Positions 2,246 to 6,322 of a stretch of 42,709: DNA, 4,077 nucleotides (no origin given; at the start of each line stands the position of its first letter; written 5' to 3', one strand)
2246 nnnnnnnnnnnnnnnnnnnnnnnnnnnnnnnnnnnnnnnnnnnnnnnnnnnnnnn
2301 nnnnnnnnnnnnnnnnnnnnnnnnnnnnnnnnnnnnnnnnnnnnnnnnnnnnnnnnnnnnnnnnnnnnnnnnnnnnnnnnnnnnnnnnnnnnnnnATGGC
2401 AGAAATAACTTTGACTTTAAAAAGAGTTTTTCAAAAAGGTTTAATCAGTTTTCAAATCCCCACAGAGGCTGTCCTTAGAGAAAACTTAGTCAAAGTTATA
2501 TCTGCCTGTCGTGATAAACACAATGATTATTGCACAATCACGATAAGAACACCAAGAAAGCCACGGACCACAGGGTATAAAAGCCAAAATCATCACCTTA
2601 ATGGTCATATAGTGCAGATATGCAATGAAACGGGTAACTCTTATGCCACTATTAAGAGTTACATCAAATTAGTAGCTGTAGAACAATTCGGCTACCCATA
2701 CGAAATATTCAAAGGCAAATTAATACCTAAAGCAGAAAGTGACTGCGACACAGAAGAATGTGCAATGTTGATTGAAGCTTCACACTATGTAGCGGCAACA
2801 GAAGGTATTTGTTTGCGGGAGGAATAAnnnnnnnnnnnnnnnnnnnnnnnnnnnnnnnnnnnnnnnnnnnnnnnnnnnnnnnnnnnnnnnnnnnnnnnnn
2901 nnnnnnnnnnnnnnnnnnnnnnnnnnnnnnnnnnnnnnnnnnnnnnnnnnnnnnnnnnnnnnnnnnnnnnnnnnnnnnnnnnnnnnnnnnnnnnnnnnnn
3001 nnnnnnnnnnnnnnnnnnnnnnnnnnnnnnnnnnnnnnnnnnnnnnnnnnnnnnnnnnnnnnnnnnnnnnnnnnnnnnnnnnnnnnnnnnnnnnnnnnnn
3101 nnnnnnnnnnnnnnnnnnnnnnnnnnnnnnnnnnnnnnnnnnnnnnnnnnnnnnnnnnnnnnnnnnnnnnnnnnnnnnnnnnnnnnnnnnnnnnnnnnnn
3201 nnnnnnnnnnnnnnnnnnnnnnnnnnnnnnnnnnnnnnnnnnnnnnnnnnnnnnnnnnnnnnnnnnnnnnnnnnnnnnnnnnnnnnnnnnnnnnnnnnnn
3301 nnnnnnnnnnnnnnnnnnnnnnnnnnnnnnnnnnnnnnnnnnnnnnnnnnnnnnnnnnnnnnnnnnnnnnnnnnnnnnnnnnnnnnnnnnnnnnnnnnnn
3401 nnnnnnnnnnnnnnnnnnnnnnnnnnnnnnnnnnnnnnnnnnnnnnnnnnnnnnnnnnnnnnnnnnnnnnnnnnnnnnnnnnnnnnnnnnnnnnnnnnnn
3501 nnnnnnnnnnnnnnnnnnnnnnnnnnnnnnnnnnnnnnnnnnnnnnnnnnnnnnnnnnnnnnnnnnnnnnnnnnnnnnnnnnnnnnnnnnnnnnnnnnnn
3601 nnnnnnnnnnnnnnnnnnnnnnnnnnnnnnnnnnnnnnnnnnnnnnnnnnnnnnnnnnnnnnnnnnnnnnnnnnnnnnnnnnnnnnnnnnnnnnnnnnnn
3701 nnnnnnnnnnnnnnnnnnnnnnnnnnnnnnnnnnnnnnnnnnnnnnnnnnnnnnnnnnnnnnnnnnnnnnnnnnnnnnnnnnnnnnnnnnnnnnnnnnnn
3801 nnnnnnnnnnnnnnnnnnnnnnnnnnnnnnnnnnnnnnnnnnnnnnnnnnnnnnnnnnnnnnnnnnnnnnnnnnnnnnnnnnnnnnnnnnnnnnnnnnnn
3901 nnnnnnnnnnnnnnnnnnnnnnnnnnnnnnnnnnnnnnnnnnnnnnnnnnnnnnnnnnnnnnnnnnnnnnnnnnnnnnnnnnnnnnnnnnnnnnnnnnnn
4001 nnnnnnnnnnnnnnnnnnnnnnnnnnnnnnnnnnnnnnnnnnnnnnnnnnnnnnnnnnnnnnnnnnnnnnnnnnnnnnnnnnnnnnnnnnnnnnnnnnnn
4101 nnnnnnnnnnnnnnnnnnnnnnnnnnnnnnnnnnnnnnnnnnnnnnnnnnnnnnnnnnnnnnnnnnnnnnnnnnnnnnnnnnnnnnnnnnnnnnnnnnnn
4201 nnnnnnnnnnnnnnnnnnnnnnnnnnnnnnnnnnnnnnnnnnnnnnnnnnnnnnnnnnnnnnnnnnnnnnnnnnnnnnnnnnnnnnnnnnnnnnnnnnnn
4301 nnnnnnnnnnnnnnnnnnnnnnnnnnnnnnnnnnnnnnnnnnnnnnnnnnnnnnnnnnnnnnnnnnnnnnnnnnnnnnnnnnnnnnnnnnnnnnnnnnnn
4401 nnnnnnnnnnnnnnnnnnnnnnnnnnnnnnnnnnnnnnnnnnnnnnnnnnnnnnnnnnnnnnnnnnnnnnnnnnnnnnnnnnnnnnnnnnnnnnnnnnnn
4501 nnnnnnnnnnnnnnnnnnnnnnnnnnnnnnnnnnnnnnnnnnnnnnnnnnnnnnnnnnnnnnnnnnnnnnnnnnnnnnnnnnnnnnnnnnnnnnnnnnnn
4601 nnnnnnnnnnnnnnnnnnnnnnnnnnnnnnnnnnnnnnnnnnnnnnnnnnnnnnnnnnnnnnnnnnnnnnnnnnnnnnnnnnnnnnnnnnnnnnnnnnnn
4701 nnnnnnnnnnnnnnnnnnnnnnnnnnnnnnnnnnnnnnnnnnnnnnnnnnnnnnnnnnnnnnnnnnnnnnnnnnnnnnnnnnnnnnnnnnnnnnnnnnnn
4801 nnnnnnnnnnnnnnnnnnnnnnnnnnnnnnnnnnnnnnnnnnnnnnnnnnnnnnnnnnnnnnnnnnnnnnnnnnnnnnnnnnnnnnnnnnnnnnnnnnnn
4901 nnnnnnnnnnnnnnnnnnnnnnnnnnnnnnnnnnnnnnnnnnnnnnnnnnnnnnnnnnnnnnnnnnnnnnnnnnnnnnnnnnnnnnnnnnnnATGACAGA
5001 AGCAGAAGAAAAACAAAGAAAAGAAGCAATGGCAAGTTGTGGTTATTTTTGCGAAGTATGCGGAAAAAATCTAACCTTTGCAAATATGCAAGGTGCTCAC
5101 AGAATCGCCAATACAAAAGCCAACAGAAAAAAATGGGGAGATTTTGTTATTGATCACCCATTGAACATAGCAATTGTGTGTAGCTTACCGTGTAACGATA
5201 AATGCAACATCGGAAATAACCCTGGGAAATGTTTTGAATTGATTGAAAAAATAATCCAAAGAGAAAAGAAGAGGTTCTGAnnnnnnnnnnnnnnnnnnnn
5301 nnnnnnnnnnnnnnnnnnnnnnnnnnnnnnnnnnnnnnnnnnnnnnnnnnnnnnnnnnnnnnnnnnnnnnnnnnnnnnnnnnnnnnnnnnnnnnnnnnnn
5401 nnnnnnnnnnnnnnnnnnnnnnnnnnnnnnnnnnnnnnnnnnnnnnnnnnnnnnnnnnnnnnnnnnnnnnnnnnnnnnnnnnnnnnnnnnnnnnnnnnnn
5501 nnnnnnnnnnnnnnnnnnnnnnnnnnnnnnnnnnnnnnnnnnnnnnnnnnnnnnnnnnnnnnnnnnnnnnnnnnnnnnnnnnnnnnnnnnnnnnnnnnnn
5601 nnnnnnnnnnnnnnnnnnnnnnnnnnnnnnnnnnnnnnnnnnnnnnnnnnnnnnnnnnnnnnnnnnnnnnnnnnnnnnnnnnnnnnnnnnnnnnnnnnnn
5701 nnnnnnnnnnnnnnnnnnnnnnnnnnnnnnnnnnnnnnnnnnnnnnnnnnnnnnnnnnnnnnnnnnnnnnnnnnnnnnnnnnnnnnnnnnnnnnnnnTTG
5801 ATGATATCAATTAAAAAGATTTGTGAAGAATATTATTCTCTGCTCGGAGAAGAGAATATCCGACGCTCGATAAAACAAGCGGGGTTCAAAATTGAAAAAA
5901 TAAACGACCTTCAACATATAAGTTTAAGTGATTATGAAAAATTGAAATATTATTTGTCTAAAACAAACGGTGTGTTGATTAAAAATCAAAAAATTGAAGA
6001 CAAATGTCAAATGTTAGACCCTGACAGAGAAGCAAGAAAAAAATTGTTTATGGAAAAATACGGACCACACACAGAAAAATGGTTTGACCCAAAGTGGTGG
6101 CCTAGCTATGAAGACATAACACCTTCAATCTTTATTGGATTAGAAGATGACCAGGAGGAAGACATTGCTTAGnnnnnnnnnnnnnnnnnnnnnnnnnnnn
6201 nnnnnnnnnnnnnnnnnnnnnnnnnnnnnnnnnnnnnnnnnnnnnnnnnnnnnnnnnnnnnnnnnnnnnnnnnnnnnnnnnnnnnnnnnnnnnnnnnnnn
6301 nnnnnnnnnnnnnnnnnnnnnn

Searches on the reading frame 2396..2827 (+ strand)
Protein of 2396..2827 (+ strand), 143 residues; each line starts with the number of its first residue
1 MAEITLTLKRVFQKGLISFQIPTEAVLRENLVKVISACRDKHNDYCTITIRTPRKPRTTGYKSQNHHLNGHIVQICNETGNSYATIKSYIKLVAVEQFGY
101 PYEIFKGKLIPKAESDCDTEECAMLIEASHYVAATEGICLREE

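Call 8: search_protein_families(library=phrogs, proteins=[window:2396-2827:+], max_evalue=0.001)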
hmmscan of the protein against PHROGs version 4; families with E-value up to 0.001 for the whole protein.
window:2396-2827:+ (143 aa): 0 families

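Call 25: search_protein_families(library=pfam, proteins=[window:2396-2827:+], max_evalue=1)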
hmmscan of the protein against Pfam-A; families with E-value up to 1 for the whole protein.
window:2396-2827:+ (143 aa): 0 families

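Call 96: search_solved_structures(query=window:2396-2824:+, max_evalue=1)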
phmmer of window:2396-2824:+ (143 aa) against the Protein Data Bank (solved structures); distinct sequences matched with E-value up to 1: 3.
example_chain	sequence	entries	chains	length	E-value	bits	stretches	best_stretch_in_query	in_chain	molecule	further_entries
4lb0_A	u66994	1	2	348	0.26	14.4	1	10-50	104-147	Uncharacterized protein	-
1zv1_A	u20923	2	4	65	0.71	13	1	95-133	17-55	Doublesex protein | Protein doublesex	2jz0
9x86_A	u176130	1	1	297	0.73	13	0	25-73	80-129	Amc20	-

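Call 98: search_protein_families(library=ncbifam, proteins=[window:2396-2824:+], max_evalue=0.1)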
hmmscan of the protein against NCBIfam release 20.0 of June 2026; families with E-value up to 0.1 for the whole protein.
window:2396-2824:+ (143 aa): 0 families

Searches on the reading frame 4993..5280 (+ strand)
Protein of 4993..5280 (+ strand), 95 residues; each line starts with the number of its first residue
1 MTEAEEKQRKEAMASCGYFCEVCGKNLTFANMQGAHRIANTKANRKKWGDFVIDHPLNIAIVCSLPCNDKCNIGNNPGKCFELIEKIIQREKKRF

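Call 8: search_protein_families(library=phrogs, proteins=[window:4993-5280:+], max_evalue=0.001)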
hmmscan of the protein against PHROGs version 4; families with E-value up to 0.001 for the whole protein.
window:4993-5280:+ (95 aa): 0 families

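Call 25: search_protein_families(library=pfam, proteins=[window:4993-5280:+], max_evalue=1)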
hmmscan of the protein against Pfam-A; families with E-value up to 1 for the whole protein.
window:4993-5280:+ (95 aa): 2 families
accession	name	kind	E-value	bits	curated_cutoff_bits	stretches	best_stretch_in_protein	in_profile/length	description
PF24485.1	zf-C2H2_DHX34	-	0.0056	17.1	27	1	17-30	1-14/25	DHX34-like, C2H2-type zinc finger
PF14865.12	Macin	-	0.034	15.1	27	0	10-25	18-33/60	Macin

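Call 97: search_solved_structures(query=window:4993-5277:+, max_evalue=1)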
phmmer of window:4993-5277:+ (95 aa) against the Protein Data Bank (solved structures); distinct sequences matched with E-value up to 1: 4.
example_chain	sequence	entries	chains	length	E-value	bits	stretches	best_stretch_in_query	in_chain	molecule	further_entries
2d9h_A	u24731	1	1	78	0.25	14.5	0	6-39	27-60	Zinc finger protein 692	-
6ml2_A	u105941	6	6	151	0.4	13.9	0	17-34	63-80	Zinc finger and BTB domain-containing protein 24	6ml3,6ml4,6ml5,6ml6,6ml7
2cot_A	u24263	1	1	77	0.58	13.3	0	17-41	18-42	Zinc finger protein 435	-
2n25_A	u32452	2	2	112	0.91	12.7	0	10-39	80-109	Zinc finger and BTB domain-containing protein 17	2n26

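Call 98: search_protein_families(library=ncbifam, proteins=[window:4993-5277:+], max_evalue=0.1)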
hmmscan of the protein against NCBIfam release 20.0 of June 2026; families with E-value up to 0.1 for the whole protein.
window:4993-5277:+ (95 aa): 0 families

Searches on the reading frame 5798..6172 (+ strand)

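Call 8: search_protein_families(library=phrogs, proteins=[window:5798-6172:+], max_evalue=0.001)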
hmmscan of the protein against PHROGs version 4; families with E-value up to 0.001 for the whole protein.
window:5798-6172:+ (124 aa): 0 families

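Call 25: search_protein_families(library=pfam, proteins=[window:5798-6172:+], max_evalue=1)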
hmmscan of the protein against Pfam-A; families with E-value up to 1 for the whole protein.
window:5798-6172:+ (124 aa): 1 family
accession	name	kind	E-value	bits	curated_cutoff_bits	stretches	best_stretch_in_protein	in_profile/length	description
PF11112.13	PyocinActivator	-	0.096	13.3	24.2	1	2-32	13-43/74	Pyocin activator protein PrtN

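Call 98: search_protein_families(library=ncbifam, proteins=[window:5798-6169:+], max_evalue=0.1)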
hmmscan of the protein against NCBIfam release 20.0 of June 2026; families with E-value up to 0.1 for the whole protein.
window:5798-6169:+ (124 aa): 0 families
